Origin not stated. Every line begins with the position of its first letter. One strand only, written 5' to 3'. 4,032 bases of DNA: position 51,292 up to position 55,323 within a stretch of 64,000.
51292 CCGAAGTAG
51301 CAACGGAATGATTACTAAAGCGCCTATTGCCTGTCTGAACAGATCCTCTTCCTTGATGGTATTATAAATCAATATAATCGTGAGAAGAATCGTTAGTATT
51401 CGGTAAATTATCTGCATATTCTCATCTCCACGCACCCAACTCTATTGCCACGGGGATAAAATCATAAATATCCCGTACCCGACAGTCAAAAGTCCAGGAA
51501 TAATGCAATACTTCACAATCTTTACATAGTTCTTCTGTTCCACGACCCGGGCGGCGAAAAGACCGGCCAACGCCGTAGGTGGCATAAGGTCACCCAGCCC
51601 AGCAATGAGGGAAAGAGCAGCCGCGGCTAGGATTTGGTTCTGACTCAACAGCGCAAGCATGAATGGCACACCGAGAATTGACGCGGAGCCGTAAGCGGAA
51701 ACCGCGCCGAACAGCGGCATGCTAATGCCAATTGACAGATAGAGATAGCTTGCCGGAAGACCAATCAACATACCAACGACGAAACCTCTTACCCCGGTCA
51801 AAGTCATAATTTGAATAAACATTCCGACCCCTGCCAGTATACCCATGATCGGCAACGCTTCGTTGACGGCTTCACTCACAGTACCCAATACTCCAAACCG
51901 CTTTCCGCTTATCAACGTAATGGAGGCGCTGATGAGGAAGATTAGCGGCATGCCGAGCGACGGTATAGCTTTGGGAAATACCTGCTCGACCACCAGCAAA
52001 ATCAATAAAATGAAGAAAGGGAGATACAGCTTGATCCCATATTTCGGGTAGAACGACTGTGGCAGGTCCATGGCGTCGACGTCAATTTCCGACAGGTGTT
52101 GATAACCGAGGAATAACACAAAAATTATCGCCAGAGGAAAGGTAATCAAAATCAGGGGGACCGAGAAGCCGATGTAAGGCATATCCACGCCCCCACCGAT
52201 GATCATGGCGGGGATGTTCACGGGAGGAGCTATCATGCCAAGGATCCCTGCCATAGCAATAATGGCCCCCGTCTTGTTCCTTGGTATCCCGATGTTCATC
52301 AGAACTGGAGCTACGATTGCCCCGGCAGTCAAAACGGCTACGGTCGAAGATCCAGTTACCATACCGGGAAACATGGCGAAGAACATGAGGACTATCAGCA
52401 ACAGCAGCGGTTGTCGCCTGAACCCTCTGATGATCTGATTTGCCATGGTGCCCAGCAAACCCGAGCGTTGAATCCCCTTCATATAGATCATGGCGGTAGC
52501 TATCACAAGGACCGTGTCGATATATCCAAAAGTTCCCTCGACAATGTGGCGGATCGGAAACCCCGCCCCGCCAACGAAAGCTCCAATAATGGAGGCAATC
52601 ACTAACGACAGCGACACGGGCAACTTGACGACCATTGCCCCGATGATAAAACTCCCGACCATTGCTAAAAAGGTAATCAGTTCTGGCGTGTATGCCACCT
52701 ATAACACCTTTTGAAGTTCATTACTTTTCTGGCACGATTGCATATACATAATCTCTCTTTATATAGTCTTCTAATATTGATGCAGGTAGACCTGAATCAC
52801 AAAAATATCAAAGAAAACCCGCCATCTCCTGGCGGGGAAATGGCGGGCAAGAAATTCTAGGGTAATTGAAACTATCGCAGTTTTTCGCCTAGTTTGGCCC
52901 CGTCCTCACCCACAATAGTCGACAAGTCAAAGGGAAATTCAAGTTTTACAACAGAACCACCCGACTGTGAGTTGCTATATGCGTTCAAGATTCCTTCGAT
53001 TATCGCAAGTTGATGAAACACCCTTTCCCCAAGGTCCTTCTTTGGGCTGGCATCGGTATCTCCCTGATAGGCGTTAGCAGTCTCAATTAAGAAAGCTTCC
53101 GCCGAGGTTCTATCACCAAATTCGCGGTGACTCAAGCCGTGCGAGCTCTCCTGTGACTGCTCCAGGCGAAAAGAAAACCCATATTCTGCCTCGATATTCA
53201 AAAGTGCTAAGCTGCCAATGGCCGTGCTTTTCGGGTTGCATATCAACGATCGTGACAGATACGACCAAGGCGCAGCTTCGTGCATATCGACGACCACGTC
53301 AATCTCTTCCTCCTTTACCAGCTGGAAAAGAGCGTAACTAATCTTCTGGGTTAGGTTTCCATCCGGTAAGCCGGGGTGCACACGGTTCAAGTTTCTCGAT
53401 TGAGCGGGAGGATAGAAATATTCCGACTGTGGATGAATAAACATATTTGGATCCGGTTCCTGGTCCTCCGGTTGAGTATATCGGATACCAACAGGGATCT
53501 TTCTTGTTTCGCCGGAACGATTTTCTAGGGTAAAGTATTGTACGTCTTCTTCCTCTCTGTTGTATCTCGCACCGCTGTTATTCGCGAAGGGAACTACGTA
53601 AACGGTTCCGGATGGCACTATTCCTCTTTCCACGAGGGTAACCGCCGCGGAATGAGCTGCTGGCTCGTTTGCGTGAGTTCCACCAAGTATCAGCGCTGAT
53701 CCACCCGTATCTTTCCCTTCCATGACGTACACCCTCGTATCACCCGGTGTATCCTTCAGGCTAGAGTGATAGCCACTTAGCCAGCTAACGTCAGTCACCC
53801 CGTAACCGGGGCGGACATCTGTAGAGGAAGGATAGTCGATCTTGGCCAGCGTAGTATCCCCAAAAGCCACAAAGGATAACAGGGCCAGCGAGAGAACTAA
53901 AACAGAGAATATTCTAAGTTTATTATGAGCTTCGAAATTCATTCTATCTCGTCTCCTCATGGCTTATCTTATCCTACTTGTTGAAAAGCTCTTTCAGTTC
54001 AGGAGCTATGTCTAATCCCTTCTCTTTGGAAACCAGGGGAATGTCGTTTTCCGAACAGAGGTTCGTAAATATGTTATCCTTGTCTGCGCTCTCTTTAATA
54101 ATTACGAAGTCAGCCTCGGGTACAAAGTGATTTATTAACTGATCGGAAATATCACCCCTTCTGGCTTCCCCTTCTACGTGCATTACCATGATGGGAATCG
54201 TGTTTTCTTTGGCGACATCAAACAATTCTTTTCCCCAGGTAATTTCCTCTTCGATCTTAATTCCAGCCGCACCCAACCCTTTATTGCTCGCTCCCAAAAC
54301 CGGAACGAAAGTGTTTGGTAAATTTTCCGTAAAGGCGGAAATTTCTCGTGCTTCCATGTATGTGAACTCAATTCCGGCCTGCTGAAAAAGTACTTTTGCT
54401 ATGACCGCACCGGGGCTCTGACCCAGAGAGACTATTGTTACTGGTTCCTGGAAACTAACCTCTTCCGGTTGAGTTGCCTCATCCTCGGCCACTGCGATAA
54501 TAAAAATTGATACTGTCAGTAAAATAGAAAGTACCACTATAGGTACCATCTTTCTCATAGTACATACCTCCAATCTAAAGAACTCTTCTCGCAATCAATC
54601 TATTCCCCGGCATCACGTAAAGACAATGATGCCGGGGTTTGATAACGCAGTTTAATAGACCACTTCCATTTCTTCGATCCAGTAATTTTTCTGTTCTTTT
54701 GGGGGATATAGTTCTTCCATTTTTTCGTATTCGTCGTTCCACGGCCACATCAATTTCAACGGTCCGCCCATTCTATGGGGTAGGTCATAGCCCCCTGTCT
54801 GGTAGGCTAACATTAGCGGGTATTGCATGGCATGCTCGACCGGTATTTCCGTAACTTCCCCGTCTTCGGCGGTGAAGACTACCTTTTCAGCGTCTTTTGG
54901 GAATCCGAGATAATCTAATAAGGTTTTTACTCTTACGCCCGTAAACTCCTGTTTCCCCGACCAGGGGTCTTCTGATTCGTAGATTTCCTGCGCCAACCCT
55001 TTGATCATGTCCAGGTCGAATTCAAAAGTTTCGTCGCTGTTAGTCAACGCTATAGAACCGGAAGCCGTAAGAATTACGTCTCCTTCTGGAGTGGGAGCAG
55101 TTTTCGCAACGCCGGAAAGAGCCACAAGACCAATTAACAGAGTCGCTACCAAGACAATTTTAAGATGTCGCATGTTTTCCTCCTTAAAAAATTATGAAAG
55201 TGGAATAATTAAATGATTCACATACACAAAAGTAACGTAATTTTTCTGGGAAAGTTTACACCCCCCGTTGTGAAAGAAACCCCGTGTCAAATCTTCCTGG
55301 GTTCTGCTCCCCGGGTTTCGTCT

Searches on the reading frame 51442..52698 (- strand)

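Call 50: search_protein_families(library=ncbifam, proteins=[window:51442-52698:-], max_evalue=0.00001)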
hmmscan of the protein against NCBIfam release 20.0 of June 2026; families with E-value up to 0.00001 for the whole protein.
window:51442-52698:- (418 aa): 1 family
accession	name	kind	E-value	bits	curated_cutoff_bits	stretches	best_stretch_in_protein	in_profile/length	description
TIGR02123.1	TRAP_fused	subfamily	1.7e-08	33.7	320.65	1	109-388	214-505/615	TRAP transporter fused permease subunit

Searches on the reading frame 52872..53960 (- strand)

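Call 50: search_protein_families(library=ncbifam, proteins=[window:52872-53960:-], max_evalue=0.00001)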
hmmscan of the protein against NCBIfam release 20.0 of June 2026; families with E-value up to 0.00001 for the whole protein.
window:52872-53960:- (362 aa): 0 families

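Call 91: search_protein_families(library=pfam, proteins=[window:52872-53960:-], max_evalue=0.0001)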
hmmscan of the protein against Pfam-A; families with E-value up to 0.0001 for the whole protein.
window:52872-53960:- (362 aa): 1 family
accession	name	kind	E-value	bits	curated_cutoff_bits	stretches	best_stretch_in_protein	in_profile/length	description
PF24827.1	AstE_AspA_cat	-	2.9e-08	33.9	25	1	87-299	3-172/192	Succinylglutamate desuccinylase/Aspartoacylase catalytic domain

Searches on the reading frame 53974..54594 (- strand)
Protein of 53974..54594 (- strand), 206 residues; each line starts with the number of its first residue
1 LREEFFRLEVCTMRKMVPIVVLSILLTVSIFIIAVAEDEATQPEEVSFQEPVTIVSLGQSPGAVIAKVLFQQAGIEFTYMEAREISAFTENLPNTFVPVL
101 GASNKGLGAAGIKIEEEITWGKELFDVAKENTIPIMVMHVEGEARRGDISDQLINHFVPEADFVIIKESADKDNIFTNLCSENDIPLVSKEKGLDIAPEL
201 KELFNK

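Call 91: search_protein_families(library=pfam, proteins=[window:53974-54594:-], max_evalue=0.0001)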
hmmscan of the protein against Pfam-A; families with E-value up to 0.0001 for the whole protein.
window:53974-54594:- (206 aa): 1 family
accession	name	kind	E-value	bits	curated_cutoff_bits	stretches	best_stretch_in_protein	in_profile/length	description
PF19823.4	DUF6305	-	1.9e-38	132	25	1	49-204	1-154/154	Domain of unknown function (DUF6305)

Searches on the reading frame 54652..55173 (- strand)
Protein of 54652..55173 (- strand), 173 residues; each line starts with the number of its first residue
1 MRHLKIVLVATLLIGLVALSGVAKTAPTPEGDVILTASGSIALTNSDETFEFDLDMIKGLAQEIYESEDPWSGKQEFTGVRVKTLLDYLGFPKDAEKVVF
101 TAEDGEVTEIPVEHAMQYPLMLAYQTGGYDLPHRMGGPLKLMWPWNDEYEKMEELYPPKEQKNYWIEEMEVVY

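Call 91: search_protein_families(library=pfam, proteins=[window:54652-55173:-], max_evalue=0.0001)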
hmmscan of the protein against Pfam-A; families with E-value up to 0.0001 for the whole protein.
window:54652-55173:- (173 aa): 1 family
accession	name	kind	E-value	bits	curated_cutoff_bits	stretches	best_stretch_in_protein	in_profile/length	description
PF00174.25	Oxidored_molyb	-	2.4e-13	50.4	24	1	71-145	61-145/169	Oxidoreductase molybdopterin binding domain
